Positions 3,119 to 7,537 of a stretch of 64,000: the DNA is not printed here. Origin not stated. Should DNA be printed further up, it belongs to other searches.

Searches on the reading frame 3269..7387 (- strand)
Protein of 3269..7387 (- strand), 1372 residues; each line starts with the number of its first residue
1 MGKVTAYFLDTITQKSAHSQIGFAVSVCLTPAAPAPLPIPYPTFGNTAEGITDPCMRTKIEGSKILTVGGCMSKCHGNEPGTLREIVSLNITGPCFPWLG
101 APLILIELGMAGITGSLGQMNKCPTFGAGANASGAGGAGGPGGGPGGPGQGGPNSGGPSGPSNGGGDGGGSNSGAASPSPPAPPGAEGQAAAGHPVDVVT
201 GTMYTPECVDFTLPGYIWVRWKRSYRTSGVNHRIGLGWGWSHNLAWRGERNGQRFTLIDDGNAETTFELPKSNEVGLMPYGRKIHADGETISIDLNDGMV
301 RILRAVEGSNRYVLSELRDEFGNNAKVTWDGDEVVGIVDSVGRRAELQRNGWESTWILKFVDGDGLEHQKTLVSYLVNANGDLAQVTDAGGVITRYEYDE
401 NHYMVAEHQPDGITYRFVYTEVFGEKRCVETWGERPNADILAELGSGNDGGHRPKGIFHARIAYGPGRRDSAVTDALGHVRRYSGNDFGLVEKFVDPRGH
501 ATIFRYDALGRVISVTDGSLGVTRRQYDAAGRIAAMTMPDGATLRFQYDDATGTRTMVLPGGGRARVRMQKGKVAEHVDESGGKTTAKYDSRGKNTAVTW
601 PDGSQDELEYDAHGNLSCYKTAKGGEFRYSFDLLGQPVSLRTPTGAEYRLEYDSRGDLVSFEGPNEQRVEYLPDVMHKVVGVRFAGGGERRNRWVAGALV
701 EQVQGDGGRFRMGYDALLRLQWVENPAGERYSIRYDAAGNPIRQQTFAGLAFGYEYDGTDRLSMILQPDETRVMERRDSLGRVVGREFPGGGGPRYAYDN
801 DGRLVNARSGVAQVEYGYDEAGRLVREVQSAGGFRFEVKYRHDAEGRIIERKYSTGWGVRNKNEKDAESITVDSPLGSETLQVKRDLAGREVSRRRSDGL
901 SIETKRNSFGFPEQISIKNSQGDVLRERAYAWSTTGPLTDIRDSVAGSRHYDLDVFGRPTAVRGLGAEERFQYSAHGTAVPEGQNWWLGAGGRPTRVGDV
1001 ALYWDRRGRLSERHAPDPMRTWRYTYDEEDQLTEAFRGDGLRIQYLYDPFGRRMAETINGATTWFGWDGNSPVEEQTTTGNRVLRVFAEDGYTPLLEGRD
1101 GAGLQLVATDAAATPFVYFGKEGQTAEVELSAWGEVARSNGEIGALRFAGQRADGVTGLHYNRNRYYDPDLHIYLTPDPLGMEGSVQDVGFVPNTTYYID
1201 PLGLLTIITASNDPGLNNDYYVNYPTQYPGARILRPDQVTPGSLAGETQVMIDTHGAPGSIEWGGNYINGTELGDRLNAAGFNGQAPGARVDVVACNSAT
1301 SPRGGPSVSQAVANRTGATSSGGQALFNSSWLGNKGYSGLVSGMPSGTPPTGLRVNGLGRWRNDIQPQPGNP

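Call 8: search_protein_families(library=pfam, proteins=[window:3269-7387:-], max_evalue=0.001)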
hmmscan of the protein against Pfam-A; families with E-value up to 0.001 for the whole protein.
window:3269-7387:- (1372 aa): 5 families
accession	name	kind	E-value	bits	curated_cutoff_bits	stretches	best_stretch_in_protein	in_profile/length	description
PF05593.20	RHS_repeat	-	5e-51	170.6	22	3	378-413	2-37/38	RHS Repeat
PF13665.11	Tox-PAAR-like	-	2.3e-19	69.9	31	1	24-125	6-106/108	Toxin PAAR-like domain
PF20148.4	DUF6531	-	4.6e-15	56.1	24.1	1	193-267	1-74/74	Domain of unknown function (DUF6531)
PF15283.12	DUF4595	-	0.00014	22.3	34.2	0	457-550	28-130/202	Domain of unknown function (DUF4595) with porin-like fold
PF25023.1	TEN_YD-shell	-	0.00067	18.3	50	0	571-612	112-153/909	Teneurin YD-shell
